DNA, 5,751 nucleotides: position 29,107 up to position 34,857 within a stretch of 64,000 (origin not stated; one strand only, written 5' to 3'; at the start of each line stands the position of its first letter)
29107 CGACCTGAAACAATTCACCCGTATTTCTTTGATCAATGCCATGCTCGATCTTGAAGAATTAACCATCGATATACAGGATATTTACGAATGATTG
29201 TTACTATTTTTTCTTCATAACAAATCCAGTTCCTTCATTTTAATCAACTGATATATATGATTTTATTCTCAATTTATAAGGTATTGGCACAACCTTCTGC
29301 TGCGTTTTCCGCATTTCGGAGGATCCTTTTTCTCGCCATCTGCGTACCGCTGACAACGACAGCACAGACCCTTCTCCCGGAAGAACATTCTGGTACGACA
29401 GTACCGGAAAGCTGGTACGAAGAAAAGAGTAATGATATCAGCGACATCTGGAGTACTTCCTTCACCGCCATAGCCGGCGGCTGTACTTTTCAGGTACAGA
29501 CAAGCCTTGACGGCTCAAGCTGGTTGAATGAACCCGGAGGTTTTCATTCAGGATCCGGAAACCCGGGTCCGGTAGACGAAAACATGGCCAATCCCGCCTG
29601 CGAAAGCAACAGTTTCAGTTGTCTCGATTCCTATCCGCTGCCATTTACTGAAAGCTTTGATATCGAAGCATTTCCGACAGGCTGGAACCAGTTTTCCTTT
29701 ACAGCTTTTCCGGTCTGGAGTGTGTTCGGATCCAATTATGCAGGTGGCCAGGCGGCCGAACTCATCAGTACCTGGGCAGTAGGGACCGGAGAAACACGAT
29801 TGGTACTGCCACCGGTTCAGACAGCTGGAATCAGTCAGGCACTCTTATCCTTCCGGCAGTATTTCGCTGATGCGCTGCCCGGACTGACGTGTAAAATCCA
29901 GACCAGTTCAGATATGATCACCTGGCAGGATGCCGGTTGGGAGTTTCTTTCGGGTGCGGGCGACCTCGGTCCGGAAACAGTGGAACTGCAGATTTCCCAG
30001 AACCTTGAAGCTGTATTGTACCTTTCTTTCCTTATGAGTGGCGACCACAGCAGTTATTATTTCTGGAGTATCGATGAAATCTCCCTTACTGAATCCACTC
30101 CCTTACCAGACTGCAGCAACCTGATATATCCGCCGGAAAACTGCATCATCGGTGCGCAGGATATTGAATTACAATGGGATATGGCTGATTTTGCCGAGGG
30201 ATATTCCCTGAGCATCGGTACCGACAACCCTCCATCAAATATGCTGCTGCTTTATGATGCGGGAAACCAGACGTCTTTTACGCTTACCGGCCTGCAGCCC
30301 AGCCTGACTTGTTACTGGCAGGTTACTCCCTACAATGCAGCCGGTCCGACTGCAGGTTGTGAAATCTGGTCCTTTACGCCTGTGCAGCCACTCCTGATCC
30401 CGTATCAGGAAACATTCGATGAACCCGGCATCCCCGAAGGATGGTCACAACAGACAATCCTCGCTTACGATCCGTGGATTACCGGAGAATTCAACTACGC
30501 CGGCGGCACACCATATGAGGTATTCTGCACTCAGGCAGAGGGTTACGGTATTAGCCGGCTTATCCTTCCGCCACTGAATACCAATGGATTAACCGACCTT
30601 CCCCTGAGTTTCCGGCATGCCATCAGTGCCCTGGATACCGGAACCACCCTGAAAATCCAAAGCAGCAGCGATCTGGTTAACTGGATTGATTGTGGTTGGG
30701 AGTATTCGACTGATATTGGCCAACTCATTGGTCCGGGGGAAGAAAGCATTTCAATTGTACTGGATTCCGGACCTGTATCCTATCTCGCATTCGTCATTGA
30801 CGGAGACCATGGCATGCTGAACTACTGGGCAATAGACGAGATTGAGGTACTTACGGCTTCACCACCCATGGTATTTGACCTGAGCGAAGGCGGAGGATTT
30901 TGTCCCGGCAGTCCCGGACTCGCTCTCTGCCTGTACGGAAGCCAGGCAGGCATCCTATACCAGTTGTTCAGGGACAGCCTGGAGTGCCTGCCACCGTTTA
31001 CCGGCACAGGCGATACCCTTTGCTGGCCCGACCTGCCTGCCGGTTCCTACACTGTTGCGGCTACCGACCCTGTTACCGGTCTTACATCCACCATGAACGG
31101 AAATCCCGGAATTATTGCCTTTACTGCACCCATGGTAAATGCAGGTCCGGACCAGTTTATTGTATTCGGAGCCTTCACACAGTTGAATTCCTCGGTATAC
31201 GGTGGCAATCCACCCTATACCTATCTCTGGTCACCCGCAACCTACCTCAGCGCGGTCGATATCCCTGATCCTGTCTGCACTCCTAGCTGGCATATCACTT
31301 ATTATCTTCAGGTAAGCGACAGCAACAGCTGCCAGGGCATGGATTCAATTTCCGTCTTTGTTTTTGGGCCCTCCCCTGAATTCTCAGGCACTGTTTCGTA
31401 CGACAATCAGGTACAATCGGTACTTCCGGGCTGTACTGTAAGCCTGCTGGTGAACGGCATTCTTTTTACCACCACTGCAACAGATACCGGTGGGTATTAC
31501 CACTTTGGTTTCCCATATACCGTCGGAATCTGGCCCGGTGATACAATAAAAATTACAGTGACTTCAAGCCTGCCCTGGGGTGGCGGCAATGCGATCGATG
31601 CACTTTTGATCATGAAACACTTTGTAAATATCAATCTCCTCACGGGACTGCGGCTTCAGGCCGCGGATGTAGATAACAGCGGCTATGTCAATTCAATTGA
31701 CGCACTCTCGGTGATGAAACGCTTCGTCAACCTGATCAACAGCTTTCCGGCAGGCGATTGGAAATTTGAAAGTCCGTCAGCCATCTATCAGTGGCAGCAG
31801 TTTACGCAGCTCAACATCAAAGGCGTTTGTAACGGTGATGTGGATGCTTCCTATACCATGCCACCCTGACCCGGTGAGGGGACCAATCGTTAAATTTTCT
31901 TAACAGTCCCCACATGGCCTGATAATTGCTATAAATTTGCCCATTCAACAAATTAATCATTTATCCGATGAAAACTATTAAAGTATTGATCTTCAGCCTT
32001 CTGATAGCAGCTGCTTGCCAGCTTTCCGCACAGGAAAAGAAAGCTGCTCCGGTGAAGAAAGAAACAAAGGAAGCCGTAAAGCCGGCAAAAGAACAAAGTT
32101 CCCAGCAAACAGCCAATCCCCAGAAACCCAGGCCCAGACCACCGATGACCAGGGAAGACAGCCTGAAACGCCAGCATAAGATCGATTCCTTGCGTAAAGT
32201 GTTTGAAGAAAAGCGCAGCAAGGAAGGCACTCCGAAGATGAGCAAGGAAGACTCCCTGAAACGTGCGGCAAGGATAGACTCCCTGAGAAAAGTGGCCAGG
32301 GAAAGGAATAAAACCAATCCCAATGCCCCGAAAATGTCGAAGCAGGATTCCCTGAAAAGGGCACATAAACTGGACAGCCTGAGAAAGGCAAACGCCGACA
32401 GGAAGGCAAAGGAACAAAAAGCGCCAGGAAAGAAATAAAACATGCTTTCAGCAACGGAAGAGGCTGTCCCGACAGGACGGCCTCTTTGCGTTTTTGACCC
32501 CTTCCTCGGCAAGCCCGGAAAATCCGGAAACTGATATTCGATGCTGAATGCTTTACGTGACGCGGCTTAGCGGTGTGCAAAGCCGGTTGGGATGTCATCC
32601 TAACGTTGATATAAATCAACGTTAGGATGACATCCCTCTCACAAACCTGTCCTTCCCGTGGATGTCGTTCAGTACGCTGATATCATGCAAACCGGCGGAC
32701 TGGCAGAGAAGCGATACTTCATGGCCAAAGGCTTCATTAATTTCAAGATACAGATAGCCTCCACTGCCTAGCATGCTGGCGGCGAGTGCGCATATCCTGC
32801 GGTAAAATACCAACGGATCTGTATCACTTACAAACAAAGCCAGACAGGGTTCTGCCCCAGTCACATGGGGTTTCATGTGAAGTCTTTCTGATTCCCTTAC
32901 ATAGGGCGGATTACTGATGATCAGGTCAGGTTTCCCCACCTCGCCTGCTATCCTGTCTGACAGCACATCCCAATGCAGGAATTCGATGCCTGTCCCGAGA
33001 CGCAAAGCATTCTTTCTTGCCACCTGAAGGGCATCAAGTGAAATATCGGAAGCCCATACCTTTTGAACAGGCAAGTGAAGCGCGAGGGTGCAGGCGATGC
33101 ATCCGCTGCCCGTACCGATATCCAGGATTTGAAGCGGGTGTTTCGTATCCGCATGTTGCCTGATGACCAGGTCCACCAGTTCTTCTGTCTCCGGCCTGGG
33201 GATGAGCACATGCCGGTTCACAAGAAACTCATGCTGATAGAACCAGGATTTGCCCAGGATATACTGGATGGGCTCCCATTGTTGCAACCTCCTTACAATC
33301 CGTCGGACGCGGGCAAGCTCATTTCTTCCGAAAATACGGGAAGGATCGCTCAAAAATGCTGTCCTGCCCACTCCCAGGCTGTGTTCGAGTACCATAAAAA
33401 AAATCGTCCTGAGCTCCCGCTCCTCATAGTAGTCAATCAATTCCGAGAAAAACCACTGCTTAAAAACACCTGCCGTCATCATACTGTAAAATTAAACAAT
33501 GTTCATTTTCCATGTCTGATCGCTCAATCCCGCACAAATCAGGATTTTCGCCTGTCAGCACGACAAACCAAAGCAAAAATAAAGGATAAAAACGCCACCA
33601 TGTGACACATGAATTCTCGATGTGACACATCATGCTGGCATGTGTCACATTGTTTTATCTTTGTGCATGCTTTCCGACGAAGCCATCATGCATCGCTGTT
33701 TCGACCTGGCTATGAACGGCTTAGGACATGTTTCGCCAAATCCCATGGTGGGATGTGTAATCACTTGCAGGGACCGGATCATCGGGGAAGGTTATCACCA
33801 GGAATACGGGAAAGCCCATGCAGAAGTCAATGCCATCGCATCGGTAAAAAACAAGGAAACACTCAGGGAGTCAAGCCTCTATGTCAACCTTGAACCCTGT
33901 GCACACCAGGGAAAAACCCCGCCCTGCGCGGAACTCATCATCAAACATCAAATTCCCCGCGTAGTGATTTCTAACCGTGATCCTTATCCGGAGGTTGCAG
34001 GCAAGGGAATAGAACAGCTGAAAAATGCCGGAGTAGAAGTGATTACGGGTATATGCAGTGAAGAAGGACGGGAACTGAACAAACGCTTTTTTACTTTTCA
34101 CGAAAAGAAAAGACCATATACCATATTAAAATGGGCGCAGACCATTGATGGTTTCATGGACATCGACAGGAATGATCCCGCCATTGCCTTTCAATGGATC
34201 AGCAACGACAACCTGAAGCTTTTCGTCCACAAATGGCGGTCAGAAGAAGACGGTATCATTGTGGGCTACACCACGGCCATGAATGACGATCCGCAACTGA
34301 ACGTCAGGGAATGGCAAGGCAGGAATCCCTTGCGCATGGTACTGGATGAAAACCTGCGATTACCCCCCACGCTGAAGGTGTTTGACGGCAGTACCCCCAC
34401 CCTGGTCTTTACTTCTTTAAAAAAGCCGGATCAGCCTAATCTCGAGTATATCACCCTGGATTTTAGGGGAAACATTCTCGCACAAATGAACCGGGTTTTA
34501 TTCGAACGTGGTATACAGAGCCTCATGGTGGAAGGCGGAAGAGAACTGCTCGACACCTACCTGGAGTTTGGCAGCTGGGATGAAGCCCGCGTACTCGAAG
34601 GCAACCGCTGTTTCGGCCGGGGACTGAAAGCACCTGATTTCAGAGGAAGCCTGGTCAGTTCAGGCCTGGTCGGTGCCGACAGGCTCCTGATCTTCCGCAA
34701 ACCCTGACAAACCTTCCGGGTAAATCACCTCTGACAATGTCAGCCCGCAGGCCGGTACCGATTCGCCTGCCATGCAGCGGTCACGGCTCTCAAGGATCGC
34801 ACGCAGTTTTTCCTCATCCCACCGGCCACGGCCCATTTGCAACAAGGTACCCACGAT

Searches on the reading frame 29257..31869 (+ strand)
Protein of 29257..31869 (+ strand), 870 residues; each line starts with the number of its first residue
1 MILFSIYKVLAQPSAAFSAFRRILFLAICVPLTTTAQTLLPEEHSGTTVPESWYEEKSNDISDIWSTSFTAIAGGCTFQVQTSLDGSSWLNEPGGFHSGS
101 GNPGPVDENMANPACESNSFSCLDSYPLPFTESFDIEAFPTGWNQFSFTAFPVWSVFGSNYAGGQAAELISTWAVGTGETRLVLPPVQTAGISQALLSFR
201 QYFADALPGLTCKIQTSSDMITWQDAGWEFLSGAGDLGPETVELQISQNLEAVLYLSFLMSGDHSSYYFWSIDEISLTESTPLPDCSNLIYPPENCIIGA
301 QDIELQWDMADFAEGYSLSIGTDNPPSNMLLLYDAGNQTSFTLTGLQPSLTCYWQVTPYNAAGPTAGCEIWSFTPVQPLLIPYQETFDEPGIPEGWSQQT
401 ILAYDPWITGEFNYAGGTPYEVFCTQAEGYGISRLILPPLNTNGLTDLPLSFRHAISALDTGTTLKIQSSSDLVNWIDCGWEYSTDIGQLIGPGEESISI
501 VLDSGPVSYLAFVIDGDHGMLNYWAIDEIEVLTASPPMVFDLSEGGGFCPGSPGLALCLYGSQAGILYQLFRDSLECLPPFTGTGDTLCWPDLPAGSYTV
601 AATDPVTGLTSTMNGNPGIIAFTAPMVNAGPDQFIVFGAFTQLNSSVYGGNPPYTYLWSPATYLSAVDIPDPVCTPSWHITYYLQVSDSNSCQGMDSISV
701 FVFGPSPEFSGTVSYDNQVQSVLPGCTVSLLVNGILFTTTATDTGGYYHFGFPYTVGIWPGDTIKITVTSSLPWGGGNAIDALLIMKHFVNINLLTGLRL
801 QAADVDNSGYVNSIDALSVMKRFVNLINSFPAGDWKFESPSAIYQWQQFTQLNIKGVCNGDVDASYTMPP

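Call 8: search_protein_families(library=pfam, proteins=[window:29257-31869:+], max_evalue=0.0001)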
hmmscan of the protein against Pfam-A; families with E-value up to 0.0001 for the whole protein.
window:29257-31869:+ (870 aa): 1 family
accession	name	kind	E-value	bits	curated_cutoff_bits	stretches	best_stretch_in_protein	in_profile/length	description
PF00404.24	Dockerin_1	-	3e-06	27.8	22.9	1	778-822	11-55/57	Dockerin type I domain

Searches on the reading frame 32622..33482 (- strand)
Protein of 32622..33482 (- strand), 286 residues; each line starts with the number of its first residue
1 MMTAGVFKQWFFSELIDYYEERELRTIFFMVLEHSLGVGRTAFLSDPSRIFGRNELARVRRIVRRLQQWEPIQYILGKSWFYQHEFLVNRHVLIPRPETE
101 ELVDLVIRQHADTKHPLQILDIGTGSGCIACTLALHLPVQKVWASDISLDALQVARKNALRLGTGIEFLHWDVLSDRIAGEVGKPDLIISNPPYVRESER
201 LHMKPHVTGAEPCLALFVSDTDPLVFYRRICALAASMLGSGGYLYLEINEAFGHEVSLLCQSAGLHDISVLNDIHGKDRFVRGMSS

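Call 8: search_protein_families(library=pfam, proteins=[window:32622-33482:-], max_evalue=0.0001)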
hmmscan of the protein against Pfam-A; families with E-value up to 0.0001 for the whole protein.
window:32622-33482:- (286 aa): 5 families
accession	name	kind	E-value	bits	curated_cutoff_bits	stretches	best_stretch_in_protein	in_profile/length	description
PF05175.20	MTS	-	1.6e-13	51.1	23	1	110-199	26-113/170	Methyltransferase small domain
PF17827.6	PrmC_N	-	9.4e-09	36.1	23.4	1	29-77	23-71/71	PrmC N-terminal domain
PF13649.12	Methyltransf_25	-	2.9e-08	34.7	27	1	119-190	1-70/97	Methyltransferase domain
PF06325.19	PrmA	-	7.9e-06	26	22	1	115-191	163-233/296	Ribosomal protein L11 methyltransferase (PrmA)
PF13847.12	Methyltransf_31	-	1.1e-05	25.6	27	1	117-191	5-81/145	Methyltransferase domain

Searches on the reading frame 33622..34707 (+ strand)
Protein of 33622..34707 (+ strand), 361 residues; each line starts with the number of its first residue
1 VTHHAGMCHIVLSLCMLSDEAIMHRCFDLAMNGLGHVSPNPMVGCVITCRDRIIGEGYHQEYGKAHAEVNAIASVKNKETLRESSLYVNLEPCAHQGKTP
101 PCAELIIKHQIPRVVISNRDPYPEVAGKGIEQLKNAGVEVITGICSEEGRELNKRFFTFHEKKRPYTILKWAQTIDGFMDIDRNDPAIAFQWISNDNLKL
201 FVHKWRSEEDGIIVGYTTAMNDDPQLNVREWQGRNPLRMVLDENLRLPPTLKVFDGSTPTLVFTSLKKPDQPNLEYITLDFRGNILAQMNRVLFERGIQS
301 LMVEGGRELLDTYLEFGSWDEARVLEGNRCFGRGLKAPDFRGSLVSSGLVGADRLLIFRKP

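Call 7: search_protein_families(library=pfam, proteins=[window:33622-34707:+], max_evalue=0.0001)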
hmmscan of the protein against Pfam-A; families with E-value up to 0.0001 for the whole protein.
window:33622-34707:+ (361 aa): 3 families
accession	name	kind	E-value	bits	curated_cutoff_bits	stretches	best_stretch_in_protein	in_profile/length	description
PF01872.23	RibD_C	-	5.5e-27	95.3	24.1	1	165-332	1-166/197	RibD C-terminal domain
PF00383.29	dCMP_cyt_deam_1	-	1.2e-17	64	25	1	18-116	3-100/102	Cytidine and deoxycytidylate deaminase zinc-binding region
PF14437.12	MafB19-deam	-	8.8e-09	35.8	27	1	42-135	24-118/142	MafB19-like deaminase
